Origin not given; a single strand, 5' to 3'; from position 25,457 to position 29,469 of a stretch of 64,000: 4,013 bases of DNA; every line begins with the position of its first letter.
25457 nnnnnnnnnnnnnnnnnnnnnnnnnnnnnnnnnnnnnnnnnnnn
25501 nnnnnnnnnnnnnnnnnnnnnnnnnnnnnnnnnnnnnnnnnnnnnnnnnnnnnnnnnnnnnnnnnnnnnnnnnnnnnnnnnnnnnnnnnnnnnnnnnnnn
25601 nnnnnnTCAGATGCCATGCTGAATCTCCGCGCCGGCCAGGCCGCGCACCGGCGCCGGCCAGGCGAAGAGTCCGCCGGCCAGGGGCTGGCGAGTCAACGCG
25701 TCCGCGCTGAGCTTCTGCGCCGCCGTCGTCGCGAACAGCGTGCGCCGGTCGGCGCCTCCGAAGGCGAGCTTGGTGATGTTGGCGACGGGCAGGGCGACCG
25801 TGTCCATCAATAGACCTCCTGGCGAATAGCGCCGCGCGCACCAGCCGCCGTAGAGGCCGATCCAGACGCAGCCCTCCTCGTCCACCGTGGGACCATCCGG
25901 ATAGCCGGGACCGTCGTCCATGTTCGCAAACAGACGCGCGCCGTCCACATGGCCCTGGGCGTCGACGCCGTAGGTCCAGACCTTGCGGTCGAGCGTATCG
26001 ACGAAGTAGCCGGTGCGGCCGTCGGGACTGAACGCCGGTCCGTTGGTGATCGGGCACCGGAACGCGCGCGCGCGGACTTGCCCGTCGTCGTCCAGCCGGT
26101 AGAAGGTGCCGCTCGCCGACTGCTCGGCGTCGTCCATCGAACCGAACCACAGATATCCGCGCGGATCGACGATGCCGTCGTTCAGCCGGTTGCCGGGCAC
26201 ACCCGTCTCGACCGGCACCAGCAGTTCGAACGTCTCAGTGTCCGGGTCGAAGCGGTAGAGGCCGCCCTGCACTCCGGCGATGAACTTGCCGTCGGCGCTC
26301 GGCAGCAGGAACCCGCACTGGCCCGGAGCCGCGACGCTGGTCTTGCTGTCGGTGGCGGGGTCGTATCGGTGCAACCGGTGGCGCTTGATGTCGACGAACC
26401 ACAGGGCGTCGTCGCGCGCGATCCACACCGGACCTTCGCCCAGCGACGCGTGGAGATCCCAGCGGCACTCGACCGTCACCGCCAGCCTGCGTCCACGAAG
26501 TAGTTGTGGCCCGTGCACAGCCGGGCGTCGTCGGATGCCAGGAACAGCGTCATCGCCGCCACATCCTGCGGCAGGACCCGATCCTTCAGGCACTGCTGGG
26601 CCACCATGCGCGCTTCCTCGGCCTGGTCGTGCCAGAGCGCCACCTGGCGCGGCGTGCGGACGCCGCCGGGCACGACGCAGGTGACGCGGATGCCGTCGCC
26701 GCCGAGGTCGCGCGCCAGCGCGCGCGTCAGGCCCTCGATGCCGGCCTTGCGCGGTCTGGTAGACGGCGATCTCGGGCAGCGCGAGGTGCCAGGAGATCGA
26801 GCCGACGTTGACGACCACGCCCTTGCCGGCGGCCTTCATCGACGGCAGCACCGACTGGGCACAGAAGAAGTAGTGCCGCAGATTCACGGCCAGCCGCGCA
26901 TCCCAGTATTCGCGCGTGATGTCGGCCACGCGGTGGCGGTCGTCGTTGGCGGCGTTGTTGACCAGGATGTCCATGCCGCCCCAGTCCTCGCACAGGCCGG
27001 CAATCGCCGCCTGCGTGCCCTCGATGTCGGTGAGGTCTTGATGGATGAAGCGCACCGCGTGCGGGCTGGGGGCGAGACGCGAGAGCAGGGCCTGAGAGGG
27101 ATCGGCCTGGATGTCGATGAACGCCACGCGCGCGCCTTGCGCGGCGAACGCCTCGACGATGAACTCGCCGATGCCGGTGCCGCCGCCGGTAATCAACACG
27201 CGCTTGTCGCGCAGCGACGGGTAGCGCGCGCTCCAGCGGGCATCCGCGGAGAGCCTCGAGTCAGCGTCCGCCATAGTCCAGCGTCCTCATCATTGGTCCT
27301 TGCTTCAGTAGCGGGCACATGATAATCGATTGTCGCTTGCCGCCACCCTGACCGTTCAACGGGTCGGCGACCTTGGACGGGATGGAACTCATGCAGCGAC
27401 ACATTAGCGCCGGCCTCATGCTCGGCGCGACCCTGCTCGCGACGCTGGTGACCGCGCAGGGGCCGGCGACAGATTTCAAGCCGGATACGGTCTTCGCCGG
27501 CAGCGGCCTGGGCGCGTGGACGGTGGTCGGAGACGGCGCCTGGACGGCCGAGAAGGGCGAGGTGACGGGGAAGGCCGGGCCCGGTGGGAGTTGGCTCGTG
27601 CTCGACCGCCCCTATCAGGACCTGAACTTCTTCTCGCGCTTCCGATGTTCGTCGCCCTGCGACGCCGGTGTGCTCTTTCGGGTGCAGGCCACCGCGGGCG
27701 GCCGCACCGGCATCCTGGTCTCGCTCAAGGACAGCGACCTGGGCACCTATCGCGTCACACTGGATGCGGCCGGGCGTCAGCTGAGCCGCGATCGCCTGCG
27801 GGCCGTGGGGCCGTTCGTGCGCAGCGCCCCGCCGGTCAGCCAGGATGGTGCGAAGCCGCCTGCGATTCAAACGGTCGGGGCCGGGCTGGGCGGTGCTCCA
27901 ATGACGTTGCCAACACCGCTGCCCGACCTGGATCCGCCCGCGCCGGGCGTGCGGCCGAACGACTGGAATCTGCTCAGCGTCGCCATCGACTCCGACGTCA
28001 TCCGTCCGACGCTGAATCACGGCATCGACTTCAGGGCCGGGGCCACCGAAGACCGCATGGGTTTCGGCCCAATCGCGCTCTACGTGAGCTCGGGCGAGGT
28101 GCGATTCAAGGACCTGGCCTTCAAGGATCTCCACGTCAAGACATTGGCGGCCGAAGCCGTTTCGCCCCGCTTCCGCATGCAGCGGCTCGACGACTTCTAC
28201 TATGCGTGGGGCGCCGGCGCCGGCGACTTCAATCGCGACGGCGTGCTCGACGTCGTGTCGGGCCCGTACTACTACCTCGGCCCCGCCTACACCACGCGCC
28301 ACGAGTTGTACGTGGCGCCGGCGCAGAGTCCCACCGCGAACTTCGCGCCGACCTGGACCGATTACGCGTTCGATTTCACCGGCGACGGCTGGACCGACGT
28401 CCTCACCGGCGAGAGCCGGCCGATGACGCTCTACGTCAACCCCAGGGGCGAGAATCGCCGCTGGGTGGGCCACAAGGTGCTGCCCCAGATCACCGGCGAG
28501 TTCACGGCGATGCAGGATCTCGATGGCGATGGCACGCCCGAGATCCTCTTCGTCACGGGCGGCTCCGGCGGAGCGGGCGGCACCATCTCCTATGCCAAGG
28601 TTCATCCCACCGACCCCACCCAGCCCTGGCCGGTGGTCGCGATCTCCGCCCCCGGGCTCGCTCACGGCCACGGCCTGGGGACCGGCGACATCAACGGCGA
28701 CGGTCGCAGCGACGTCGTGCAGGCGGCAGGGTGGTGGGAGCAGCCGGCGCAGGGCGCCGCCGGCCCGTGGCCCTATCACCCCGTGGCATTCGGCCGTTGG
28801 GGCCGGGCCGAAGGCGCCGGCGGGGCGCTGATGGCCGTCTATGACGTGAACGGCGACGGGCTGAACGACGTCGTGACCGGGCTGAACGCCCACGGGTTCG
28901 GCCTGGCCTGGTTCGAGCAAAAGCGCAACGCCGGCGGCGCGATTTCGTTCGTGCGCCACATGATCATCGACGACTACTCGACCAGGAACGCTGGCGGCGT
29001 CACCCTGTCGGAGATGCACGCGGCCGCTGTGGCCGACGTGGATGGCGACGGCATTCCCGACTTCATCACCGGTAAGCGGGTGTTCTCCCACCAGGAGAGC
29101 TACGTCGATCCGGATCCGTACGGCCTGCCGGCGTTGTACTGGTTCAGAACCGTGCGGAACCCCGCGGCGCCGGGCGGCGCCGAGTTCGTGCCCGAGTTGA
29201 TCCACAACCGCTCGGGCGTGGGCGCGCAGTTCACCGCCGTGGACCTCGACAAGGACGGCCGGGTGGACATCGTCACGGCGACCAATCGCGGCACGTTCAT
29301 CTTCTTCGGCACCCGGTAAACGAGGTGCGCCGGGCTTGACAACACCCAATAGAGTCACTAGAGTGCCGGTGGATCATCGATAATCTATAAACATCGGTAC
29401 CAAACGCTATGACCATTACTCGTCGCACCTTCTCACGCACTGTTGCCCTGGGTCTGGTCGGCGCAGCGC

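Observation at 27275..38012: Candidate periplasmic PQQ/cytochrome-c-linked glycoside oxidation module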

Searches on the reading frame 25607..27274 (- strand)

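Call 11: search_protein_families(library=pfam, max_evalue=0.001, proteins=[window:25607-27274:-])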
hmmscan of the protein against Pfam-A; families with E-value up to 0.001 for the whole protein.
window:25607-27274:- (555 aa): 5 families
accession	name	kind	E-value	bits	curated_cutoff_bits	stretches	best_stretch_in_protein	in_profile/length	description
PF08450.18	SGL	-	5.2e-76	255.9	26.3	1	278-518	1-245/246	SMP-30/Gluconolactonase/LRE-like region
PF00106.31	adh_short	-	5.9e-32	111.2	26.6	1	24-175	1-152/195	short chain dehydrogenase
PF13561.12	adh_short_C2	-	2.1e-25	90.1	27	1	33-175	6-146/236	Enoyl-(Acyl carrier protein) reductase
PF01370.27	Epimerase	-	0.00077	19.4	20.9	0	26-133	1-97/240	NAD dependent epimerase/dehydratase family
PF08659.16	KR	-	0.00091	19.6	22.6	0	26-129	3-110/180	KR domain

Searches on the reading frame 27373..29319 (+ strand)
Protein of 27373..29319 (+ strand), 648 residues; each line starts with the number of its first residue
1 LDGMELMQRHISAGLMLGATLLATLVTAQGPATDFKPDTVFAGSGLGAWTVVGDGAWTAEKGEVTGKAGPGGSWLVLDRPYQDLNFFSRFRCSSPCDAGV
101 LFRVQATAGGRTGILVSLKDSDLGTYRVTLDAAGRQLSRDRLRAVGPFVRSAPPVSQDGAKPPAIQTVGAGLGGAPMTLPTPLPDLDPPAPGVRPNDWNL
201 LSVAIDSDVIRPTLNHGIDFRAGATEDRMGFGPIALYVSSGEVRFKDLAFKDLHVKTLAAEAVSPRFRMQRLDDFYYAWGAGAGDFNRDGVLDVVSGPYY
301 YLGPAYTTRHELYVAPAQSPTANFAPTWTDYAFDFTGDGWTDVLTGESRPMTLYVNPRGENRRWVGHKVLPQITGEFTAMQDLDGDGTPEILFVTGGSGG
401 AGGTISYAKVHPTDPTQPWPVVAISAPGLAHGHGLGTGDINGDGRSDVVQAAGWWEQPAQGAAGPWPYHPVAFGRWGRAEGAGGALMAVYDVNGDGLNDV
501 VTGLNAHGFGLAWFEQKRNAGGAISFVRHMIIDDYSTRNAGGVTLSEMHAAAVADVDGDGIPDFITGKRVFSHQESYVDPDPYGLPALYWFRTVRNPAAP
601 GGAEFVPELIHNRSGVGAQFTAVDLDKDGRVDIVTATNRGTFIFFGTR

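Call 5: search_protein_families(library=pfam, max_evalue=0.01, proteins=[window:27373-29319:+])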
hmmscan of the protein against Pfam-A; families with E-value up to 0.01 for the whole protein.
window:27373-29319:+ (648 aa): 3 families
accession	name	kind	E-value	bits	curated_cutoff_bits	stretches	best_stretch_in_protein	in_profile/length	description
PF13517.12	FG-GAP_3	-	7e-25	87.9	26.9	3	334-392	1-60/61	FG-GAP-like repeat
PF01839.29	FG-GAP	-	1.4e-23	82.8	22.1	2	550-567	4-21/37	FG-GAP repeat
PF06439.18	3keto-disac_hyd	-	4.8e-10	40.2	26.8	1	39-250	4-186/187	3-keto-disaccharide hydrolase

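Call 21: search_protein_families(library=ncbifam, max_evalue=0.001, proteins=[window:27373-29319:+])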
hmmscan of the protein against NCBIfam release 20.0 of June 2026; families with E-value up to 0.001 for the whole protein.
window:27373-29319:+ (648 aa): 0 families
